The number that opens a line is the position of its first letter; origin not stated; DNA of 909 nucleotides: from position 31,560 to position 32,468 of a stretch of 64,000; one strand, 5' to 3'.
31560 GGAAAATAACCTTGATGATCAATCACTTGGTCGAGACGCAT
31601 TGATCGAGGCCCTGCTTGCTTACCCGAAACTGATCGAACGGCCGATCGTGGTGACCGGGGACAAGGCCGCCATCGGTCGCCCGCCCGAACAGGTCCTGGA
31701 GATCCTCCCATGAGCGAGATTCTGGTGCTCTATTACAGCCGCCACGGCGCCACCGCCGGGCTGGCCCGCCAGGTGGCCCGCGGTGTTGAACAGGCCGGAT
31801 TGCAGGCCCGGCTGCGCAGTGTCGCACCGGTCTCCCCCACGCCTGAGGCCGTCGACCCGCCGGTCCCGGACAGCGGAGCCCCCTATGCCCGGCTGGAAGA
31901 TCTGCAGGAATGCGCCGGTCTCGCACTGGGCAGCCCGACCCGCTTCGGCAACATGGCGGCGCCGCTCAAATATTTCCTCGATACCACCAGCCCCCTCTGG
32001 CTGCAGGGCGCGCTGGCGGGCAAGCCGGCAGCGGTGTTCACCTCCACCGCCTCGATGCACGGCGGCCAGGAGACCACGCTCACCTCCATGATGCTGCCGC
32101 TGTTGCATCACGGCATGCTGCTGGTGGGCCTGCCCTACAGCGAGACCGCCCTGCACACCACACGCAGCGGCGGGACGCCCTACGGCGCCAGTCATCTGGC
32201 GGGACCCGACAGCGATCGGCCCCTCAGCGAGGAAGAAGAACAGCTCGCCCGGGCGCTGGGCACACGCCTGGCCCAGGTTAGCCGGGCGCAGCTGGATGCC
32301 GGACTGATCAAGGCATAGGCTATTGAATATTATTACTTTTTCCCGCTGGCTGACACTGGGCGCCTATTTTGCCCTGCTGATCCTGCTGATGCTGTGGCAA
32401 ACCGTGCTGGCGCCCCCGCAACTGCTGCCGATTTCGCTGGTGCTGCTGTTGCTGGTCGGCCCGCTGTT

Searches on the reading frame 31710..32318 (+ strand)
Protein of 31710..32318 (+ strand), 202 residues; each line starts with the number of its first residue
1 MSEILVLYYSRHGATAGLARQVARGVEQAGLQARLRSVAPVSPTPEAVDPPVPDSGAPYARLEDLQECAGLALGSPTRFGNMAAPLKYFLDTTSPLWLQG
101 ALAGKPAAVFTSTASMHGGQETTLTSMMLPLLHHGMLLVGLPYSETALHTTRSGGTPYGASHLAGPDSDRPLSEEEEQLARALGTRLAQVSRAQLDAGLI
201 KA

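Call 35: search_protein_families(library=pfam, proteins=[window:31710-32318:+], max_evalue=0.001)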
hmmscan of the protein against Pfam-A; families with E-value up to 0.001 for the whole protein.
window:31710-32318:+ (202 aa): 3 families
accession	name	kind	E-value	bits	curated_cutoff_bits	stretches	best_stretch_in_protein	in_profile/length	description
PF03358.20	FMN_red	-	4.3e-12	46.3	24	1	10-139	9-140/152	NADPH-dependent FMN reductase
PF00258.30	Flavodoxin_1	-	7e-05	23.5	25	1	6-46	1-45/143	Flavodoxin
PF12724.12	Flavodoxin_5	-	0.00012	22.9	27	0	5-49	1-45/145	Flavodoxin domain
